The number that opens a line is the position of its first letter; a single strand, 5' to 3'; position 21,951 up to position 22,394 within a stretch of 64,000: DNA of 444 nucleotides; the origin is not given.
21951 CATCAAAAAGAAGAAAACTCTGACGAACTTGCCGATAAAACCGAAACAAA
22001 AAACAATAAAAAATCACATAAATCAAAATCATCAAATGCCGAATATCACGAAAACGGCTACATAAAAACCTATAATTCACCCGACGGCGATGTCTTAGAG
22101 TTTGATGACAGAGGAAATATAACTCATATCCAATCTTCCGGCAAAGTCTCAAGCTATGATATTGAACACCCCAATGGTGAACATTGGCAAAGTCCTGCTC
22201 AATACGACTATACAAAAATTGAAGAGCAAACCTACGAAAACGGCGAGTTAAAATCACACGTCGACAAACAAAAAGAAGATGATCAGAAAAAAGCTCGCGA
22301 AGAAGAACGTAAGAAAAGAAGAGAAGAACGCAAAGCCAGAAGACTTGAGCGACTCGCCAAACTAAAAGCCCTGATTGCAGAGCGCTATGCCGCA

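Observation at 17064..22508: Nested repeat architecture of the 1814-aa protein, including a 48-aa module present seven times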

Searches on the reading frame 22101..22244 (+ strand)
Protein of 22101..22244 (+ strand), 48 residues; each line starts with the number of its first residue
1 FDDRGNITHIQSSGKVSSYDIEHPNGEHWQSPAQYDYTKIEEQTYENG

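Call 48: search_protein_families(library=pfam, alignment_id=A2, max_evalue=10)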
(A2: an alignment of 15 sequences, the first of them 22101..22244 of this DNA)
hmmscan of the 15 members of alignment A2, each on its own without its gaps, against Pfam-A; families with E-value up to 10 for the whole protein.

A. member 1, window:22101-22244:+ (48 aa): 0 families

B. families by the number of members that match (of 15 scanned): 6 families
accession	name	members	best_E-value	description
PF24969.1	LRR_15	2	0.12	Leucine-rich repeat domain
PF07661.19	MORN_2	1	0.004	MORN repeat variant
PF05593.20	RHS_repeat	1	0.03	RHS Repeat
PF17413.7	VirB7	1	0.052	Outer membrane lipoprotein virB7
PF18359.7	Tudor_5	1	0.062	Histone methyltransferase Tudor domain 1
PF06605.17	Prophage_tail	1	0.07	Prophage endopeptidase tail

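Call 51: search_protein_representatives(alignment_id=A2)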
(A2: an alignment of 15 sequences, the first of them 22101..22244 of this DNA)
Query: 15 sequences, 48 profile positions. Proteins with E-value up to 0.001 (for the whole library): 11; up to 1e-10: 1; up to 1e-30: 1. The best 11 are listed.
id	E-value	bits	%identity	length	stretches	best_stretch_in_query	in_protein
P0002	1.4e-178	595.2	-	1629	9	1-48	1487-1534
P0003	1.7e-09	53.8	-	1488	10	16-30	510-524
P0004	2.2e-09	53.5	-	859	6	4-33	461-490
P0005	3.8e-08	49.5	-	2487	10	7-33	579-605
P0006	1.9e-07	47.3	-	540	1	1-46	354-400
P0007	2.7e-07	46.8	-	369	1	1-46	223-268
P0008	1.1e-06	44.9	-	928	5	19-41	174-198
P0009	2.6e-06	43.7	-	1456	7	17-33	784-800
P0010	4.6e-05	39.7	-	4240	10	14-32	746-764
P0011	3.8e-04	36.7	-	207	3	24-46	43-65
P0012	5.2e-04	36.3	-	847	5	18-41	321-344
